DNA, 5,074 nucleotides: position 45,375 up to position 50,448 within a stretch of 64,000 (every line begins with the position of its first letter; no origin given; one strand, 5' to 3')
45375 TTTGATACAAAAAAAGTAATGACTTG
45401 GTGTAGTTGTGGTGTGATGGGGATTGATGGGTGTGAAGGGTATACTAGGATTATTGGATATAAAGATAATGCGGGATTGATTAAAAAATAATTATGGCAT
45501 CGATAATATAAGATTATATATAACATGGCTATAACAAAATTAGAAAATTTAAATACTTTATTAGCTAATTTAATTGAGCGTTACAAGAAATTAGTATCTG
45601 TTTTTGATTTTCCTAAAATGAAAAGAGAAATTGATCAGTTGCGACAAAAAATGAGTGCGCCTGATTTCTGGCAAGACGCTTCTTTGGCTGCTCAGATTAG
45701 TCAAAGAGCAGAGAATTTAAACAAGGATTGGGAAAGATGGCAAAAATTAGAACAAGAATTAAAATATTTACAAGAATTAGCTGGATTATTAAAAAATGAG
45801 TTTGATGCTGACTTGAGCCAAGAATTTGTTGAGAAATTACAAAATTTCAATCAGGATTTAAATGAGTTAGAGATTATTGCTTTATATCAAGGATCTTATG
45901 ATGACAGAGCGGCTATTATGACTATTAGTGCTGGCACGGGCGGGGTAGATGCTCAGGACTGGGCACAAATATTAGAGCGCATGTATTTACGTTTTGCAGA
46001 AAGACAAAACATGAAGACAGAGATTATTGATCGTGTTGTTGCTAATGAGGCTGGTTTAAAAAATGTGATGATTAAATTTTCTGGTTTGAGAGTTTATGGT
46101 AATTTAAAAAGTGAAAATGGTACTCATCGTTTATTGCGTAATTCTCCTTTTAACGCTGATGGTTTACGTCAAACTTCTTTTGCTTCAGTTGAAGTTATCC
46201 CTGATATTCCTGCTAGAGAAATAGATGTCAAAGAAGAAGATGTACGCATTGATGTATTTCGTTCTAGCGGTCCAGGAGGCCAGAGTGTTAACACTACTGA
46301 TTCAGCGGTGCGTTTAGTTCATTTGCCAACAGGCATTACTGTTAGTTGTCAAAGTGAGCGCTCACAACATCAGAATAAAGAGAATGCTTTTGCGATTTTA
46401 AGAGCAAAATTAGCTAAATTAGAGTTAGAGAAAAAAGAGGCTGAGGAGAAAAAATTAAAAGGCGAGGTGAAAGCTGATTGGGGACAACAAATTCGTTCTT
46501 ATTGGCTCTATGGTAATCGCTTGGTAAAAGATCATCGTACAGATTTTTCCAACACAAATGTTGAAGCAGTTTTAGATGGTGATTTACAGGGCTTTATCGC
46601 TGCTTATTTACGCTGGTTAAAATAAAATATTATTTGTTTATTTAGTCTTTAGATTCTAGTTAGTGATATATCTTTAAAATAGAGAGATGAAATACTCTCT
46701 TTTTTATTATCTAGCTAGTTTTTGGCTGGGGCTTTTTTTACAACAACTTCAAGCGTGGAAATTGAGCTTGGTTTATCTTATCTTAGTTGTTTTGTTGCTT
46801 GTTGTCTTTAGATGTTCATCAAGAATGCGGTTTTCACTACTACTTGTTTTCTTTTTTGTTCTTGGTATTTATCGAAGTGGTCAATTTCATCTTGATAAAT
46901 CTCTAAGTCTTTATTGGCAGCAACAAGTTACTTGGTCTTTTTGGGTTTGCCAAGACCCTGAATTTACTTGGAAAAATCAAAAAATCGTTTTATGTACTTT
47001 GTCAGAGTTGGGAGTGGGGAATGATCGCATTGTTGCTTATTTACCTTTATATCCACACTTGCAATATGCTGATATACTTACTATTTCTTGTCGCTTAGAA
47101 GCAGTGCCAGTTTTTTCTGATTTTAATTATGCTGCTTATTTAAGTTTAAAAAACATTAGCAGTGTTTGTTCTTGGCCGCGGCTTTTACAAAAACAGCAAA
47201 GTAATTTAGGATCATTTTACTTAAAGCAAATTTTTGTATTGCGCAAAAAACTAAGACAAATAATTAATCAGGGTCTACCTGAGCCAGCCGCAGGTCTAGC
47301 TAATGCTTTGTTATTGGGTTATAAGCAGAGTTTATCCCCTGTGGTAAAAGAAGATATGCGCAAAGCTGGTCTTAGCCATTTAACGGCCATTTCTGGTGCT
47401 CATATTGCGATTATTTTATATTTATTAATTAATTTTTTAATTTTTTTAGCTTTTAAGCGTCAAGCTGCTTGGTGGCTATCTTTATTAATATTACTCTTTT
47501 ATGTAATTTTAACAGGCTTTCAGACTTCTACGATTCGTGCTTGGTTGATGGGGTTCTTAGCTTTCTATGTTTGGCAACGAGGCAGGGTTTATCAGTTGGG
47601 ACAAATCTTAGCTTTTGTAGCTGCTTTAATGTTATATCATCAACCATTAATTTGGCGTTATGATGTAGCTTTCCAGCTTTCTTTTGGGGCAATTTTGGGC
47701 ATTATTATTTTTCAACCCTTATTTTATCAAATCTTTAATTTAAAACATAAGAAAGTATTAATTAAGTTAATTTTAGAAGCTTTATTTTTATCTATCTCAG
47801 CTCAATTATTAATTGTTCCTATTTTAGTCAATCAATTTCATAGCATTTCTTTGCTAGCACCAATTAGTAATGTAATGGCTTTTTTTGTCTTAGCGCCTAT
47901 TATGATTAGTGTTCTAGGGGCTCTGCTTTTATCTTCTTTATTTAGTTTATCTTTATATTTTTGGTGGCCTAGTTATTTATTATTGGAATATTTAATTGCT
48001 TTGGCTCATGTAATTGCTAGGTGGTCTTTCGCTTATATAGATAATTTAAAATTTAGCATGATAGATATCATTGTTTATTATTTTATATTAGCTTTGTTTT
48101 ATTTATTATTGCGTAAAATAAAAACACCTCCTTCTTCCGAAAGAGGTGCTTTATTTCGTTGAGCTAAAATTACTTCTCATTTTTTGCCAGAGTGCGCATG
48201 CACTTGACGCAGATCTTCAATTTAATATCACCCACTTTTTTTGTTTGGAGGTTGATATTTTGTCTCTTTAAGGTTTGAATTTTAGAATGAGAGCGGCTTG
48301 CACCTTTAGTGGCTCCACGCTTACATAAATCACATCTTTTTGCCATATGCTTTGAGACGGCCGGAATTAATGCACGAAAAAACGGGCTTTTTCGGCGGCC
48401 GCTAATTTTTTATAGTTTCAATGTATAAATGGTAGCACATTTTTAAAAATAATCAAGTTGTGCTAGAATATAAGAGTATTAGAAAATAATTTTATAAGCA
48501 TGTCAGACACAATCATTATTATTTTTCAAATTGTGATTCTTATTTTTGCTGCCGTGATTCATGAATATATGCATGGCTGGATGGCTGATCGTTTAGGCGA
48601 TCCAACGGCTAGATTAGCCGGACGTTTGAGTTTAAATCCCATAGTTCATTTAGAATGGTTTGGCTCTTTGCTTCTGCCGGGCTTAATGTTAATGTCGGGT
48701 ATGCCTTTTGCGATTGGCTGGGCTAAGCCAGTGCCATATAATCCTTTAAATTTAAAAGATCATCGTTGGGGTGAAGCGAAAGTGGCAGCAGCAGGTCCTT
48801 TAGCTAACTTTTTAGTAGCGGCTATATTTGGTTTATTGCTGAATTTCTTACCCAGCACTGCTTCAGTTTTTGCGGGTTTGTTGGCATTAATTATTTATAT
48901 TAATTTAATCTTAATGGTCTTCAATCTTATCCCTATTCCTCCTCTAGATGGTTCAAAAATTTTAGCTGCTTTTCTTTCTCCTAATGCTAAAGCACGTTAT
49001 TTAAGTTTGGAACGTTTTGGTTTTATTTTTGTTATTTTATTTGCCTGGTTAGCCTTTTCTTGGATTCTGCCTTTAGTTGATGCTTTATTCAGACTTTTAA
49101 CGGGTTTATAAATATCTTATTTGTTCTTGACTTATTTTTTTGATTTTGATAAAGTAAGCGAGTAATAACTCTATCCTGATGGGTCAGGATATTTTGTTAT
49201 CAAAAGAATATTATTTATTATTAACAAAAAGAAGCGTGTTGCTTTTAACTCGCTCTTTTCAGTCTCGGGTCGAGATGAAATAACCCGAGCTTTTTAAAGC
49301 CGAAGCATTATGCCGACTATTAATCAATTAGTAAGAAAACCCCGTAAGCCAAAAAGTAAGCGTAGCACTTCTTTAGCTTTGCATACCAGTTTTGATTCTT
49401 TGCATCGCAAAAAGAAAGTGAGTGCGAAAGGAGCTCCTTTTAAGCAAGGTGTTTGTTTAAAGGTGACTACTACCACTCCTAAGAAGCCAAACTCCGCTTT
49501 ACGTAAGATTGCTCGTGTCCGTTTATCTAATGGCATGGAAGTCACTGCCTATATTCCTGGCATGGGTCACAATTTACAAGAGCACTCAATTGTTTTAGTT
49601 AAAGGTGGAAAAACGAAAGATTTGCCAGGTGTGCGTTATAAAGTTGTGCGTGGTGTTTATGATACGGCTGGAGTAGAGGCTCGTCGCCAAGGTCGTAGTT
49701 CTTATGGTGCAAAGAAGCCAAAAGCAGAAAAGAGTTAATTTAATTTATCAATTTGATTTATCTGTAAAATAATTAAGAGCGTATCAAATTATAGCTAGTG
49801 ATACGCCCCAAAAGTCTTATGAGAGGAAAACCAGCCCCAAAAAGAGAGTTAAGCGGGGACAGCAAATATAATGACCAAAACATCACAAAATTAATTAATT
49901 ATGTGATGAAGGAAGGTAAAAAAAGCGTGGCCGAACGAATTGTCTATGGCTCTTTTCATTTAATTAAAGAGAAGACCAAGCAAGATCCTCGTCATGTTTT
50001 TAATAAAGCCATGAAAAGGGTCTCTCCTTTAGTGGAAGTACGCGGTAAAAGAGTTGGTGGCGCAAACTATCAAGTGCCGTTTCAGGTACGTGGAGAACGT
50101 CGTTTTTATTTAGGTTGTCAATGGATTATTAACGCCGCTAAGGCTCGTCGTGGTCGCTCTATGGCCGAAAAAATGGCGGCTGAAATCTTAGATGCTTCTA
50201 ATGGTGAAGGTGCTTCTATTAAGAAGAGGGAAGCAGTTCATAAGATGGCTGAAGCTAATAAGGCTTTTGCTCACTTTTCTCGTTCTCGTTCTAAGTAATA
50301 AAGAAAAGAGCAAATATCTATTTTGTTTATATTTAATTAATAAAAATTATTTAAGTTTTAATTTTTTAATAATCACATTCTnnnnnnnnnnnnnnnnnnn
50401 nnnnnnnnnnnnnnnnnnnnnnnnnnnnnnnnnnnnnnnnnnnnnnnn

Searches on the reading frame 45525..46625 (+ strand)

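Call 70: search_protein_families(library=pfam, proteins=[window:45525-46625:+], max_evalue=0.001)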
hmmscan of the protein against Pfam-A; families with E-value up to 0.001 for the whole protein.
window:45525-46625:+ (366 aa): 2 families
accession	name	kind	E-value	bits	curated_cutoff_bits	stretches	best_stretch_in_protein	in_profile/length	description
PF03462.23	PCRF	-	2.9e-48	164.7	24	1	32-222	1-194/194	PCRF domain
PF00472.26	RF-1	-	1.4e-39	135.1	35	1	232-338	4-116/116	RF-1 domain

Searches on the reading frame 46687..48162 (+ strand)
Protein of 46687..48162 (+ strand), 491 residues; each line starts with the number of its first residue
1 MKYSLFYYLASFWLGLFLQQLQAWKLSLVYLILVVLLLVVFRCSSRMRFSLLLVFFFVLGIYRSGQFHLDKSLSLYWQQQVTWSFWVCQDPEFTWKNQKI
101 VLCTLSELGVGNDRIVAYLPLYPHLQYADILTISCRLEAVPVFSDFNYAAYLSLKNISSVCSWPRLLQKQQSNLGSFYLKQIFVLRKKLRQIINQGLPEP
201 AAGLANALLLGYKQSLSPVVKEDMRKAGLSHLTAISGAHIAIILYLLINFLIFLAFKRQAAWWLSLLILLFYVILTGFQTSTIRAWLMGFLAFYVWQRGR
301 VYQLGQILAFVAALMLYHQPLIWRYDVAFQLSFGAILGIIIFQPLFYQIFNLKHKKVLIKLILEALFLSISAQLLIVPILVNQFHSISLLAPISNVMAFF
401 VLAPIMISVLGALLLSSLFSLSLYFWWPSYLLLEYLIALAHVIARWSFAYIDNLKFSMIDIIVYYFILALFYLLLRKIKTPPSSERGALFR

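Call 71: search_protein_families(library=pfam, proteins=[window:46687-48162:+], max_evalue=0.001)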
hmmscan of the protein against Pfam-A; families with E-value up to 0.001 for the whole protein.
window:46687-48162:+ (491 aa): 2 families
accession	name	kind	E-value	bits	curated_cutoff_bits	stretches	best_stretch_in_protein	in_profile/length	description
PF03772.21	Competence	-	9.4e-48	163.3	23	1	208-476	1-268/270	Competence protein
PF13567.11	DUF4131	-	1.3e-09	38.4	31.6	1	23-159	5-155/165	Domain of unknown function (DUF4131)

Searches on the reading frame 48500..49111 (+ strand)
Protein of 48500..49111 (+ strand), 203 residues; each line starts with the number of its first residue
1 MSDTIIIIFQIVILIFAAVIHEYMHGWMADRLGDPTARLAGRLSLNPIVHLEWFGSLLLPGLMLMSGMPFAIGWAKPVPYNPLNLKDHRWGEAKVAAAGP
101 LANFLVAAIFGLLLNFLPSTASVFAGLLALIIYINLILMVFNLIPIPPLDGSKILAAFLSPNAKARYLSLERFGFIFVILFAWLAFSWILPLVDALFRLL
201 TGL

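Call 71: search_protein_families(library=pfam, proteins=[window:48500-49111:+], max_evalue=0.001)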
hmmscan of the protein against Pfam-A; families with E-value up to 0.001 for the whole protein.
window:48500-49111:+ (203 aa): 1 family
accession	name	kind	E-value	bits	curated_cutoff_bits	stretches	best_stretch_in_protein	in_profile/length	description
PF02163.28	Peptidase_M50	-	1.1e-16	61.3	27.2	2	124-168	159-209/221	Peptidase family M50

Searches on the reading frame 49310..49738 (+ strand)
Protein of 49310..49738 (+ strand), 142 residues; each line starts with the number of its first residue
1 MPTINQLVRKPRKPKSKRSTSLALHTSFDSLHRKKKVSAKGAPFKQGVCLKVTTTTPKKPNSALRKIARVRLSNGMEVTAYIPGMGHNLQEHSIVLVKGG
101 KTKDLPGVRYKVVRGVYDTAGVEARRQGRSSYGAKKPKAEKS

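Call 71: search_protein_families(library=pfam, proteins=[window:49310-49738:+], max_evalue=0.001)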
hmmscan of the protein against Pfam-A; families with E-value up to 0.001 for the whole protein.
window:49310-49738:+ (142 aa): 1 family
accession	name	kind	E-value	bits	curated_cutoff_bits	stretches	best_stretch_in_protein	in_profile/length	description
PF00164.32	Ribosom_S12_S23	-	2.9e-37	127.2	22.3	1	35-138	4-109/110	Ribosomal protein S12/S23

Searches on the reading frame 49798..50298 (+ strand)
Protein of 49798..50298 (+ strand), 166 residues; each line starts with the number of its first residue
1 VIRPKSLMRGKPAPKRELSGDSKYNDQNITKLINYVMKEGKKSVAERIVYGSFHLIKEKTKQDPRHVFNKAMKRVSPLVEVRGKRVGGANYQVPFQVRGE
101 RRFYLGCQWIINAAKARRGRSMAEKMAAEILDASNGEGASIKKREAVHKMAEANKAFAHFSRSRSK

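Call 71: search_protein_families(library=pfam, proteins=[window:49798-50298:+], max_evalue=0.001)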
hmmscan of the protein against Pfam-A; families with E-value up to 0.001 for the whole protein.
window:49798-50298:+ (166 aa): 1 family
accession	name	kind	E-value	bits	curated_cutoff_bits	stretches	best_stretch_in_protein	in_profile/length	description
PF00177.27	Ribosomal_S7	-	2.3e-56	189.9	24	1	9-155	2-148/148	Ribosomal protein S7p/S5e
